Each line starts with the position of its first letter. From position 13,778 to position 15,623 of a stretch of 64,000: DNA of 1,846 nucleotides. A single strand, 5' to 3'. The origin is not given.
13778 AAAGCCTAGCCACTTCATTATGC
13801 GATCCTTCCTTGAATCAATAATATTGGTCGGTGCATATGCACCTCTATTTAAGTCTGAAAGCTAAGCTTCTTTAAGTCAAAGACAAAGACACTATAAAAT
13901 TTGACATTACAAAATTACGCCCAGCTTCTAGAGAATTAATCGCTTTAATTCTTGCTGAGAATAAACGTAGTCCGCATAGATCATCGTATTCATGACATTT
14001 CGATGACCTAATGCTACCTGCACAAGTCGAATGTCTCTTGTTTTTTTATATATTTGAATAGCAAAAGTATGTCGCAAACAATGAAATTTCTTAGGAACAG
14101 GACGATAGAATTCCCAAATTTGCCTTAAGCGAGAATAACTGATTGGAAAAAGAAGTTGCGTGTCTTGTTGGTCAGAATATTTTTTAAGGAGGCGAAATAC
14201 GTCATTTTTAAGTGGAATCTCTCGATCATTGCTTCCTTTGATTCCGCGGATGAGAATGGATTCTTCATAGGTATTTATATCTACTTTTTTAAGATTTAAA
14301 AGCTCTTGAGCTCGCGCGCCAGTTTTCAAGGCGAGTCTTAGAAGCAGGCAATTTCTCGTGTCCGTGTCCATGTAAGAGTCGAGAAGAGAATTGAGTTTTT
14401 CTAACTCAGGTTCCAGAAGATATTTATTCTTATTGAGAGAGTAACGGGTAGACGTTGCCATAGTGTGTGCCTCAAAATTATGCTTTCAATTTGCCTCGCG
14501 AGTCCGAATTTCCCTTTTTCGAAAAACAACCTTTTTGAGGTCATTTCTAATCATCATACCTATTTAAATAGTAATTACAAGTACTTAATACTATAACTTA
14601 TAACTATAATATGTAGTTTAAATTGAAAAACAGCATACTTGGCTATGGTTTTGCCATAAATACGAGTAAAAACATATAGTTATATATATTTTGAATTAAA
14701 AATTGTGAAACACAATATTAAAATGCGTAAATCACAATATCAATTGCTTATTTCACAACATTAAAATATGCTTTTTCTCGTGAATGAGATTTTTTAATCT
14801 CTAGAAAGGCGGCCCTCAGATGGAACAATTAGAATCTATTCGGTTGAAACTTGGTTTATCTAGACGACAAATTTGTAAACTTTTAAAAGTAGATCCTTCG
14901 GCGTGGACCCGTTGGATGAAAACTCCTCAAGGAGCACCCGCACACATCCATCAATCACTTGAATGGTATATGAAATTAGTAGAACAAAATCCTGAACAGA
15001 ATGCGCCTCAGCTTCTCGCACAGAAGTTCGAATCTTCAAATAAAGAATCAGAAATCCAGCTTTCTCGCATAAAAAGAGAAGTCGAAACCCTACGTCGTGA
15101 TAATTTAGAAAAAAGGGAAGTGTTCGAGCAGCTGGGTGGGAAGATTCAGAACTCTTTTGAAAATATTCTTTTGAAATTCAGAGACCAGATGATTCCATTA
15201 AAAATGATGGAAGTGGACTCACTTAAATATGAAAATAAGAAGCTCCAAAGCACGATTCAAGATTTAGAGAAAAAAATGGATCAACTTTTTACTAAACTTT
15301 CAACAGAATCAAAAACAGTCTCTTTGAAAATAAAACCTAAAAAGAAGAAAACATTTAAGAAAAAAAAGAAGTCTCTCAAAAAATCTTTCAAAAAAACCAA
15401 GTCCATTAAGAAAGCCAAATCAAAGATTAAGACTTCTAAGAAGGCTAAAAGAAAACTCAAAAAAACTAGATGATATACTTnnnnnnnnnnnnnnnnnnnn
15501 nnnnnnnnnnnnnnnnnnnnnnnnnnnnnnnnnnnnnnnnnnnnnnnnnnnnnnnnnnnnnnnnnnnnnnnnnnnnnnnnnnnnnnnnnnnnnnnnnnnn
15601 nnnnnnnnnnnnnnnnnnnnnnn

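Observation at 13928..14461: Catalytic-domain-only tyrosine recombinase wedged between a motility operon and an accessory cassette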

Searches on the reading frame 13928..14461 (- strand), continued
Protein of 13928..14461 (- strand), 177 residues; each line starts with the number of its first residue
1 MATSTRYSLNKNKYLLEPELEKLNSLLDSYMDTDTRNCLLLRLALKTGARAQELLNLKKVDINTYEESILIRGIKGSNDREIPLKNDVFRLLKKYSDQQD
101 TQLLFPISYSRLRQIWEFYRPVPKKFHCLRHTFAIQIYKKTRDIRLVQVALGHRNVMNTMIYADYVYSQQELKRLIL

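Call 89: find_encoding_contigs(protein=P0139, flank=5000, max_places=2)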
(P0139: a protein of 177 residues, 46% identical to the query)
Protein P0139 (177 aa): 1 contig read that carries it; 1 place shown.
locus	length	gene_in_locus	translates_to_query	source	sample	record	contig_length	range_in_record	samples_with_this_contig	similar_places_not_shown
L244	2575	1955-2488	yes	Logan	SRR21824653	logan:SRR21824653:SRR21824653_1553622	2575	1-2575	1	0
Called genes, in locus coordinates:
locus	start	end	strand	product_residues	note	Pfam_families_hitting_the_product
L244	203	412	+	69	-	-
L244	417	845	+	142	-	PF27050:Phage_P22_Y8K6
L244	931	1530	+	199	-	-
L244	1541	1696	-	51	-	-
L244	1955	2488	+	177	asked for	PF00589:Phage_integrase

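Call 90: find_encoding_contigs(protein=P0161, flank=5000, max_places=2)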
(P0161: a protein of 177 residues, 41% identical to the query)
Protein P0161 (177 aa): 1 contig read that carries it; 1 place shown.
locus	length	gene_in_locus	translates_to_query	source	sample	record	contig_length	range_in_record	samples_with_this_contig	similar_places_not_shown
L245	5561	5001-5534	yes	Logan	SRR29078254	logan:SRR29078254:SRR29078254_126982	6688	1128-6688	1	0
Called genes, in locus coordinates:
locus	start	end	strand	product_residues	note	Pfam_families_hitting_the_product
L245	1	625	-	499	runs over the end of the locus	PF04466:Terminase_3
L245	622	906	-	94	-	-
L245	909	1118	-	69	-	-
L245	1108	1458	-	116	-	-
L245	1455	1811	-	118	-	-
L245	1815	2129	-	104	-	-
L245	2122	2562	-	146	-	-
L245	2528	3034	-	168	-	-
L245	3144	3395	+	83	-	PF00196:GerE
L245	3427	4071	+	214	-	PF04542:Sigma70_r2, PF04545:Sigma70_r4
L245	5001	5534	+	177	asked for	PF00589:Phage_integrase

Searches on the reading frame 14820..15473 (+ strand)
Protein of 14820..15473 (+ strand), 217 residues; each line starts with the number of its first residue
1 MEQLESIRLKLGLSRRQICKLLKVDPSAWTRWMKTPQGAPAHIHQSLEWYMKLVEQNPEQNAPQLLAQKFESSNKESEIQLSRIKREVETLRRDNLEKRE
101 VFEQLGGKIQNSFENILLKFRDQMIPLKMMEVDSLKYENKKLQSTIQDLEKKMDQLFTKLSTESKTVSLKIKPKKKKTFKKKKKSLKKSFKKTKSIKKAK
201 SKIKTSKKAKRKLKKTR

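Call 3: search_protein_families(library=pfam, proteins=[window:14820-15473:+], max_evalue=0.01)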
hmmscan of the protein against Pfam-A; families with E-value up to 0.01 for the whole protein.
window:14820-15473:+ (217 aa): 1 family
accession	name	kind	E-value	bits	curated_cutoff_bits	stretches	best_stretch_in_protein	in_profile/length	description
PF13560.12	HTH_31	-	0.0029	18.3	27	1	3-34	5-36/64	Helix-turn-helix domain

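Call 4: search_protein_families(library=ncbifam, proteins=[window:14820-15473:+], max_evalue=0.01)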
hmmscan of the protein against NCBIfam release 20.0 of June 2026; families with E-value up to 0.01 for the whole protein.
window:14820-15473:+ (217 aa): 1 family
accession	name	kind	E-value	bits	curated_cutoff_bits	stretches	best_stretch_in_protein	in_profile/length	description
TIGR03830.1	CxxCG_CxxCG_HTH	subfamily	0.0041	16.9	61.8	0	3-58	69-120/127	type II TA system antitoxin MqsA family protein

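Call 50: search_protein_families(library=phrogs, proteins=[window:14820-15473:+], max_evalue=0.001)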
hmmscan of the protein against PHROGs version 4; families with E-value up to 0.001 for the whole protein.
window:14820-15473:+ (217 aa): 1 family
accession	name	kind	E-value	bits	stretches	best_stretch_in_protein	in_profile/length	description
phrog_8898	-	unknown function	4.7e-05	24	1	8-53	10-55/70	-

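Call 51: search_protein_families(library=padloc, proteins=[window:14820-15473:+], max_evalue=0.001)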
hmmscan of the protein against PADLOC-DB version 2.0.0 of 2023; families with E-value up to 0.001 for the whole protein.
window:14820-15473:+ (217 aa): 0 families

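Call 86: search_solved_structures(query=A5, max_evalue=1, show_alignments=1)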
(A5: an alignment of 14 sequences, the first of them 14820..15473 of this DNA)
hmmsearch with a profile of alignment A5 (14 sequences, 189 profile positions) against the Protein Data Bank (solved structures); distinct sequences matched with E-value up to 1: 86 (the best 60 are shown).
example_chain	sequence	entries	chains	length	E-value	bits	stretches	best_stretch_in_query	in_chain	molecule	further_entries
8ia3_A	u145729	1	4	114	0.01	19.1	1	87-157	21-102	Upstream stimulatory factor 2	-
2xu6_A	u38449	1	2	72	0.011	18.9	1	110-166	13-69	MDV1 COILED COIL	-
8qox_B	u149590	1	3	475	0.012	18.8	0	108-169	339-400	Conserved membrane protein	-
4c7n_B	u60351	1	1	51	0.02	18.1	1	120-165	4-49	SYNTHETIC ALPHA-HELIX, IM10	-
9rgy_A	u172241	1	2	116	0.025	17.8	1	108-144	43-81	sc-apCC3-CW-0NTT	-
6snz_A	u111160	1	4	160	0.04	17.1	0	115-175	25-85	Prelamin-A/C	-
6pfp_A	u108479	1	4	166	0.043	17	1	114-173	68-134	Myosin-7 fused to GP7 and EB1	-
5ed9_A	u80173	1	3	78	0.047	16.9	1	107-172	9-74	SUN domain-containing protein 2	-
8gi0_F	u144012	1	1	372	0.055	16.7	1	108-168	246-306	Peroxisomal membrane protein PEX14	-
9tls_A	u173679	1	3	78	0.099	15.8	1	118-163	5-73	Sc-apCC-2-KLHL20-3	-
4rsj_A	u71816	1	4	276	0.11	15.7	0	108-165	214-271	Chromosome partition protein Smc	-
3mq7_A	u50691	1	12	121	0.12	15.6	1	104-159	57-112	Bone marrow stromal antigen 2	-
2x7a_A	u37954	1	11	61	0.13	15.4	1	105-152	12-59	BONE MARROW STROMAL ANTIGEN 2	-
5d60_A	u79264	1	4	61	0.13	15.4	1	117-169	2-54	Putative transcription factor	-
3mqb_A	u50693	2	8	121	0.14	15.4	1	105-159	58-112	Bone marrow stromal antigen 2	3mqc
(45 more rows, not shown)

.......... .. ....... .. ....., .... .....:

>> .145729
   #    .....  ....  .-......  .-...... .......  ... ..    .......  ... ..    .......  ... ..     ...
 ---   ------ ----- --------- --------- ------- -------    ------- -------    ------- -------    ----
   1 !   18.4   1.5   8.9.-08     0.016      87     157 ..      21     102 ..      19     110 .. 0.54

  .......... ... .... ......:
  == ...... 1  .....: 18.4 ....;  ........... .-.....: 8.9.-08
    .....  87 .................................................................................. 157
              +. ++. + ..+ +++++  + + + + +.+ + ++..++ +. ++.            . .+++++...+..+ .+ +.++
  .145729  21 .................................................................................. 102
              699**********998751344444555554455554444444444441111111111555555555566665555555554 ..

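Call 87: search_protein_families(library=pfam, alignment_id=A5, max_evalue=0.1)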
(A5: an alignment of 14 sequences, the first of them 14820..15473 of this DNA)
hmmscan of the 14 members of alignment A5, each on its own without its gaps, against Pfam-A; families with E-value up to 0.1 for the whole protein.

A. member 1, window:14820-15473:+ (217 aa): 5 families
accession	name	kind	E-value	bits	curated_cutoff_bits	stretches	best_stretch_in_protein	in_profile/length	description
PF13560.12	HTH_31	-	0.0029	18.3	27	1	3-34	5-36/64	Helix-turn-helix domain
PF02183.23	HALZ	-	0.027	15.1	28.1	1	130-153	19-42/43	Homeobox associated leucine zipper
PF08954.16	Trimer_CC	-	0.038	14.1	27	1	138-156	27-45/52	Trimerisation motif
PF24915.1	Spectrin_SESTD1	-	0.059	14.2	27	1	143-193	7-57/110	SESTD1-like, spectrin repeat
PF13384.12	HTH_23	-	0.095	13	24.6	0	7-35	11-40/50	Homeodomain-like domain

B. families by the number of members that match (of 14 scanned): 22 families
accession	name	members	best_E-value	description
PF13560.12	HTH_31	10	0.00061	Helix-turn-helix domain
PF20432.4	Xre-like-HTH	5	0.0024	Antitoxin Xre-like helix-turn-helix domain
PF01381.28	HTH_3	4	0.0004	Helix-turn-helix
PF12844.13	HTH_19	4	0.0019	Helix-turn-helix domain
PF15731.11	MqsA_antitoxin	2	0.031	Antitoxin component of bacterial toxin-antitoxin system, MqsA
PF04645.17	DUF603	1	0.0036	Protein of unknown function, DUF603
PF16331.10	TolA_bind_tri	1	0.0038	TolA binding protein trimerisation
PF04822.18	Takusan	1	0.013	Takusan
PF11740.13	KfrA_N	1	0.016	Plasmid replication region DNA-binding N-term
PF25785.1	TPR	1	0.022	Nucleoprotein TPR-like domain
PF02183.23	HALZ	1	0.027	Homeobox associated leucine zipper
PF10458.14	Val_tRNA-synt_C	1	0.027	Valyl tRNA synthetase tRNA binding arm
PF25541.1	TBCA_PH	1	0.034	PH domain-containing proteins, TBCA domain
PF13335.12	Mg_chelatase_C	1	0.037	Magnesium chelatase, subunit ChlI C-terminal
PF08954.16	Trimer_CC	1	0.038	Trimerisation motif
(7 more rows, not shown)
